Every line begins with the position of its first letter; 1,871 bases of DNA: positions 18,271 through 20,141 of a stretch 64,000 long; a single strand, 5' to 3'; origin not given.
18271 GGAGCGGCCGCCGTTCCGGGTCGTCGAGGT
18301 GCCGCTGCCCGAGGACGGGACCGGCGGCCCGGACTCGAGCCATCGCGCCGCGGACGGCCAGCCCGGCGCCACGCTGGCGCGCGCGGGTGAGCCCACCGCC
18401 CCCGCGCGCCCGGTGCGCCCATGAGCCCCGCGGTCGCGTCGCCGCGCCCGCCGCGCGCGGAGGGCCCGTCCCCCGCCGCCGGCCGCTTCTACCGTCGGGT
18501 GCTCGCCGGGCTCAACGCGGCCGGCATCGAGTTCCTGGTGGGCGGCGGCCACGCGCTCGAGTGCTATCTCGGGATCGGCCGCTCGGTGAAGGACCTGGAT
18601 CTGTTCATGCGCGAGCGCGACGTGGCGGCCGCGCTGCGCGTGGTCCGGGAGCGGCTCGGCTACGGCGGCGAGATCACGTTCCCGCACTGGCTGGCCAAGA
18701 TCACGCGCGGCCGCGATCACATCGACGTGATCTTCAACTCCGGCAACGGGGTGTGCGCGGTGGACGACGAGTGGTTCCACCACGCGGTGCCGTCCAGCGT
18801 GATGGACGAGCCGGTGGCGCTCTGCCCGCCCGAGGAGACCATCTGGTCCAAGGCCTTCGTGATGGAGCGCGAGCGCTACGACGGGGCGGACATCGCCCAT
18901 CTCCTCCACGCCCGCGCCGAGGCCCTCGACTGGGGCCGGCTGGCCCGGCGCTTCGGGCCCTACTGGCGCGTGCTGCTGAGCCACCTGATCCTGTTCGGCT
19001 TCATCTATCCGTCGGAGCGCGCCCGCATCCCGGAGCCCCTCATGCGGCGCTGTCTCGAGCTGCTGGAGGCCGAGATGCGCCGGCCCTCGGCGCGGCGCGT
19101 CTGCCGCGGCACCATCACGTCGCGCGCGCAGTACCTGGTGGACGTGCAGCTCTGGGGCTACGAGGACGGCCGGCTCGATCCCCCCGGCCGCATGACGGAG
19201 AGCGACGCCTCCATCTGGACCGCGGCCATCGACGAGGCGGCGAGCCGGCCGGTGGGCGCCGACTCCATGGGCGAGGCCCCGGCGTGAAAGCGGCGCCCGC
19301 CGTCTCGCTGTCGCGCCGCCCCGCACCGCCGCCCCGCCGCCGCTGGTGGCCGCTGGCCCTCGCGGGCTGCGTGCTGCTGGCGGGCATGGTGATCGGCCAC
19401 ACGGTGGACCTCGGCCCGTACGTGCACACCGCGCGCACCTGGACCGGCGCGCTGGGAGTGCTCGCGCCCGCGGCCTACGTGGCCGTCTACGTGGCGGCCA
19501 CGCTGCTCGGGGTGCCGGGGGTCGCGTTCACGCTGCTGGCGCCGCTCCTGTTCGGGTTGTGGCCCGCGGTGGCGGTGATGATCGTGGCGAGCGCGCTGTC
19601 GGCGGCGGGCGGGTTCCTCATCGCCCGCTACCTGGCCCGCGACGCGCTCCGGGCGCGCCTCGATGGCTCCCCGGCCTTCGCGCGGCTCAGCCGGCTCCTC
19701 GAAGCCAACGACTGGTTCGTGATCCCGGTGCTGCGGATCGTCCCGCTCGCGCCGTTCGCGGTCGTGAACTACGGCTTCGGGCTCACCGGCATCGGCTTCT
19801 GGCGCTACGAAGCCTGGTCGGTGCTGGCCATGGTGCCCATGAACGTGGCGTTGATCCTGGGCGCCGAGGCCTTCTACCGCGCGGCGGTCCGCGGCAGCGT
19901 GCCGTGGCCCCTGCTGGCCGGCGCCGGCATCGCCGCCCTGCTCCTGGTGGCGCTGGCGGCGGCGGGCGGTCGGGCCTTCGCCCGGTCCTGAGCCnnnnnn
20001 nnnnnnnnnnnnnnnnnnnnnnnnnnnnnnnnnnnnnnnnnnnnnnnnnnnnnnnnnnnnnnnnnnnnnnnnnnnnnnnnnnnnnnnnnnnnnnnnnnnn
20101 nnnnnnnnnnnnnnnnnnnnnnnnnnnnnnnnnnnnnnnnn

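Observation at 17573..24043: Five overlapping genes encode two phosphoesterases, a nucleotidyltransferase-fold protein, a DedA membrane protein and a hybrid histidine kinase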

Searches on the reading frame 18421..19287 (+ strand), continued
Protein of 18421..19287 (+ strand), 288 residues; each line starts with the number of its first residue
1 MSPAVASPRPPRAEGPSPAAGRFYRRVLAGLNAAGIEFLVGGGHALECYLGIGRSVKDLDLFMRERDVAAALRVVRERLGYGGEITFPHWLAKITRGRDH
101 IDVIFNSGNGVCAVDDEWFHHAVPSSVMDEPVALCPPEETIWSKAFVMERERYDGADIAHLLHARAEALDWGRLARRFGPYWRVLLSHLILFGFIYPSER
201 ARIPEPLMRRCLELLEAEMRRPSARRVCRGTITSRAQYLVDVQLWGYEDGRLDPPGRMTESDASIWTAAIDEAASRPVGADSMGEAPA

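Call 91: get_annotated_region(hit=H5, flank=4000)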
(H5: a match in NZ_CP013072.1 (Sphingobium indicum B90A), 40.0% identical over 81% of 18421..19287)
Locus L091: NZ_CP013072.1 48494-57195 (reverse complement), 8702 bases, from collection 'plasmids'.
description: Sphingobium indicum B90A plasmid pSRL2, complete sequence
organism: Sphingobium indicum B90A (NCBI taxid 861109)
taxonomy: Bacteria; Pseudomonadota; Alphaproteobacteria; Sphingomonadales; Sphingomonadaceae; Sphingobium; Sphingobium indicum; Sphingobium indicum B90A
host: -; source: sugarcane rhizosphere soil; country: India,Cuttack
typing (MOB-suite, as given by PLSDB): non-mobilizable; replicon rep_cluster_545
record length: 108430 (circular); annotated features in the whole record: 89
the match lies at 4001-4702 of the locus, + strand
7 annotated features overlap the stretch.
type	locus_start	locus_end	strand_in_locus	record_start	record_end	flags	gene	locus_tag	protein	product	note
CDS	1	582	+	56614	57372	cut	-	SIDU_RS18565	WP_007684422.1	3'(2'),5'-bisphosphate nucleotidase CysQ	GO:0006790 - sulfur compound metabolic process [Evidence IEA]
CDS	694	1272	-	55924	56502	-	-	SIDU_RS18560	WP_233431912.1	methyltransferase domain-containing protein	-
CDS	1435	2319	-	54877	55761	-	-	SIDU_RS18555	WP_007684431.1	LysR family transcriptional regulator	GO:0006355 - regulation of DNA-templated transcription [Evidence IEA]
CDS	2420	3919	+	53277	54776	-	-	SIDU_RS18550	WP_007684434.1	CoA-acylating methylmalonate-semialdehyde dehydrogenase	-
CDS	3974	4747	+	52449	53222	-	-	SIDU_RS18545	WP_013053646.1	nucleotidyltransferase family protein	-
CDS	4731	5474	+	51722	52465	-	-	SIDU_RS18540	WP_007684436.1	metallophosphoesterase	-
CDS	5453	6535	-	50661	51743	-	-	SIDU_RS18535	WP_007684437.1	PepSY-associated TM helix domain-containing protein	-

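Call 92: get_annotated_region(hit=H8, flank=4000)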
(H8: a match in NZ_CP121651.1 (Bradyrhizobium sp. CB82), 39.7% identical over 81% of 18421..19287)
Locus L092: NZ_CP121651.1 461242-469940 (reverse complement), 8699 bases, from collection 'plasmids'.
description: Bradyrhizobium sp. CB82 plasmid pCB82_1, complete sequence
organism: Bradyrhizobium sp. CB82 (NCBI taxid 3039159)
taxonomy: Bacteria; Pseudomonadota; Alphaproteobacteria; Hyphomicrobiales; Nitrobacteraceae; Bradyrhizobium; Bradyrhizobium sp. CB82
host: -; source: Stylosanthes guianensis,cell culture; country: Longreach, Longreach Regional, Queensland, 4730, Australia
typing (MOB-suite, as given by PLSDB): conjugative; replicon rep_cluster_506; relaxase MOBP; mating-pair formation MPF_T
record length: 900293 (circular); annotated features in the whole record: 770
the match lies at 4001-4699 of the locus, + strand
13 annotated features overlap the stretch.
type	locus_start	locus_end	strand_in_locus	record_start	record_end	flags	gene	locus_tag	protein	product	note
CDS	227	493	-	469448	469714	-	-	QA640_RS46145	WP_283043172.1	hypothetical protein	-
CDS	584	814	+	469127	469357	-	-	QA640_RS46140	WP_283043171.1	hypothetical protein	-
CDS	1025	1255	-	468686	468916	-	-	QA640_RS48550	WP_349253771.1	alpha/beta hydrolase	-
CDS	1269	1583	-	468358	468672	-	-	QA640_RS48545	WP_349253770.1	hypothetical protein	-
CDS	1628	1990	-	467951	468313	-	-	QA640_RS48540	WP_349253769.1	alpha/beta fold hydrolase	-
CDS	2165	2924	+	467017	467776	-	-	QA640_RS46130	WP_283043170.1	IS5 family transposase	-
CDS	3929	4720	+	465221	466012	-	-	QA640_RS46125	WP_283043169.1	nucleotidyltransferase family protein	-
CDS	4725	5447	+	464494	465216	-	-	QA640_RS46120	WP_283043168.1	metallophosphoesterase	-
CDS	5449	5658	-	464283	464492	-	-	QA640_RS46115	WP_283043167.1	hypothetical protein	-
CDS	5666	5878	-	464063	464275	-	-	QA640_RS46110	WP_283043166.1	hypothetical protein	-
CDS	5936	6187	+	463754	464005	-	-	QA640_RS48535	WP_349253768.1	tetratricopeptide repeat protein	-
CDS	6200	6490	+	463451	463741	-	-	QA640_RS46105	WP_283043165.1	transposase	GO:0006313 - DNA transposition [Evidence IEA]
CDS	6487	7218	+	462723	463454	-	-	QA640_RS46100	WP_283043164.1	IS3 family transposase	-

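Call 93: get_annotated_region(hit=H1, flank=4000)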
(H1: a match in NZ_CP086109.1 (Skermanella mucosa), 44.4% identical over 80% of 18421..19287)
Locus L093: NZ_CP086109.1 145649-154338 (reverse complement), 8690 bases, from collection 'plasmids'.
description: Skermanella mucosa strain KEMB 2255-438 plasmid pSM-3, complete sequence
organism: Skermanella mucosa (NCBI taxid 1789672)
taxonomy: Bacteria; Pseudomonadota; Alphaproteobacteria; Rhodospirillales; Azospirillaceae; Skermanella; Skermanella mucosa
host: -; source: single cell,crude oil contaminated deserts; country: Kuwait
typing (MOB-suite, as given by PLSDB): non-mobilizable
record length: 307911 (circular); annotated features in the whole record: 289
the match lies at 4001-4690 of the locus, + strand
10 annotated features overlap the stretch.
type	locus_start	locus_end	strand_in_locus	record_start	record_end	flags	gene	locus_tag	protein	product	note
CDS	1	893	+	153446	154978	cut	-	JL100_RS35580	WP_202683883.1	sugar ABC transporter ATP-binding protein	-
CDS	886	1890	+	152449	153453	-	-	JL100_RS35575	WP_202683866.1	ABC transporter permease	GO:0008643 - carbohydrate transport [Evidence IEA]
CDS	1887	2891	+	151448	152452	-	-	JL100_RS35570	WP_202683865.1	ABC transporter permease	GO:0008643 - carbohydrate transport [Evidence IEA]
CDS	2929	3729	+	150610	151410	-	-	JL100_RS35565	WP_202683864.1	phytanoyl-CoA dioxygenase family protein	-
CDS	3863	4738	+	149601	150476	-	-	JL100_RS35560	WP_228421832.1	hypothetical protein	-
CDS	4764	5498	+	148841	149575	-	-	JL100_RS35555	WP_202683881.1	metallophosphoesterase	-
CDS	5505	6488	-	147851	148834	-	-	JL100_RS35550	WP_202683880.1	purine nucleoside permease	-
CDS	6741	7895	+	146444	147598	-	-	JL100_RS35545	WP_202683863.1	SDR family oxidoreductase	-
CDS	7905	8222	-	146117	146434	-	-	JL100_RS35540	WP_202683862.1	cytochrome C oxidase subunit IV family protein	-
CDS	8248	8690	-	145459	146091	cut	-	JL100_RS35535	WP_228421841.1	heme-copper oxidase subunit III family protein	-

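Call 95: find_related_loci(query=A3, collection=viral_contigs, flank=5000)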
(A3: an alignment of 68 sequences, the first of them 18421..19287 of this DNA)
Query A3 (288 aa) in viral_contigs; peptide patterns used: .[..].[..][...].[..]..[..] (x = any residue, [..] = any of these).
No stretch of DNA in the collection matches any of the patterns.
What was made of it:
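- No copies were found in 2.9 million viral contigs with the one pattern scanned (call 95).
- Tried and rejected: The viral contig scan was negative, but only one peptide pattern was used (call 95).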

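Call 101: find_encoding_contigs(protein=P0001, flank=9000, max_places=3)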
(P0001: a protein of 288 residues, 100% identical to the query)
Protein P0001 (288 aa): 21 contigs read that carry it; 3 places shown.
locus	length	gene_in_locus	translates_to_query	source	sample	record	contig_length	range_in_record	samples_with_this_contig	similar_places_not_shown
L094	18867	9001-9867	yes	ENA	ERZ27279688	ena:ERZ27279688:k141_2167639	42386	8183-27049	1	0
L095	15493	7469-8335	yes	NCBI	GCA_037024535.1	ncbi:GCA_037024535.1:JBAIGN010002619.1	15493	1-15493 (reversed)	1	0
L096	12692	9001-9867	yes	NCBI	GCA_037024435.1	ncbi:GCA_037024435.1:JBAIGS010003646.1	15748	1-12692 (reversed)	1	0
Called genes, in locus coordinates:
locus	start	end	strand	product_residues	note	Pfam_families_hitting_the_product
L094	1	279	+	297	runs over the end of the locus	PF00753:Lactamase_B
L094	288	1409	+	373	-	PF02515:CoA_transf_3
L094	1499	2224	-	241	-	PF01925:TauE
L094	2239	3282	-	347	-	PF02558:ApbA, PF03721:UDPG_MGDP_dh_N (weak), PF08546:ApbA_C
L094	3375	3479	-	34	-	-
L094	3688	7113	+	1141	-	PF00989:PAS, PF08448:PAS_4, PF13426:PAS_9, PF01590:GAF, PF13185:GAF_2, PF13492:GAF_3, PF01590:GAF, PF13185:GAF_2, +7 more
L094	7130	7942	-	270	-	-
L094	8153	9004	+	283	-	PF00149:Metallophos, PF12850:Metallophos_2 (faint)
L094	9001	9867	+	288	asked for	PF09970:DUF2204 (weak), PF14907:NTP_transf_5 (weak)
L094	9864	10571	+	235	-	PF09335:VTT_dom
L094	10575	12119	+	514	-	PF01663:Phosphodiest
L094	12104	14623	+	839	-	PF00989:PAS, PF08448:PAS_4, PF13426:PAS_9, PF08447:PAS_3, PF00512:HisKA, PF02518:HATPase_c, PF00072:Response_reg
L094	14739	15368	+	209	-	-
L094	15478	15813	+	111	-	-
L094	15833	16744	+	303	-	PF00483:NTP_transferase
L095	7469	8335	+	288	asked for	PF09970:DUF2204 (weak), PF14907:NTP_transf_5 (weak)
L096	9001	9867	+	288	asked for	PF09970:DUF2204 (weak), PF14907:NTP_transf_5 (weak)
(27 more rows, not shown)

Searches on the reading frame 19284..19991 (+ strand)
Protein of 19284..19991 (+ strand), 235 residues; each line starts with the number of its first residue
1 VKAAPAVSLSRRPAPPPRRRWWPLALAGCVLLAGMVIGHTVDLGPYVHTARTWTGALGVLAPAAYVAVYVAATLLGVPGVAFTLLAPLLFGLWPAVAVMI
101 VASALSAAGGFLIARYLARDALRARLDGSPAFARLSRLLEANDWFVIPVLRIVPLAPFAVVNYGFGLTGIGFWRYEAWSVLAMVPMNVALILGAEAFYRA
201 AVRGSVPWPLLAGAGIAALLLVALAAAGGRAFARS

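Call 7: search_protein_families(library=pfam, proteins=[window:19284-19991:+], max_evalue=0.01)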
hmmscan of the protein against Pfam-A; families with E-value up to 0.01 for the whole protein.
window:19284-19991:+ (235 aa): 1 family
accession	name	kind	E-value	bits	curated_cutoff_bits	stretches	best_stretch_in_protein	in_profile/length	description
PF09335.16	VTT_dom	-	3.7e-19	69.8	33.9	1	77-191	1-118/123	VTT domain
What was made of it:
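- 19284..19991 (+): g3, a DedA/VTT-domain membrane protein (235 aa, about 5-6 TM segments). It is a lineage-specific addition. Pfam VTT_dom, E 3.7e-19 (call 7).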

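Call 8: search_protein_families(library=ncbifam, proteins=[window:19284-19991:+], max_evalue=0.01)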
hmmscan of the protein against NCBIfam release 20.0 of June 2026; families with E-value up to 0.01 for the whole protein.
window:19284-19991:+ (235 aa): 0 families

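Call 9: search_protein_families(library=padloc, proteins=[window:19284-19991:+], max_evalue=0.01)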
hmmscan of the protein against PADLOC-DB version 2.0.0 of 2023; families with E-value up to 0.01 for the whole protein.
window:19284-19991:+ (235 aa): 0 families

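Call 86: search_solved_structures(query=window:19284-19991:+, max_evalue=1)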
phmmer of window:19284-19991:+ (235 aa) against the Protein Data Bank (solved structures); distinct sequences matched with E-value up to 1: 0.
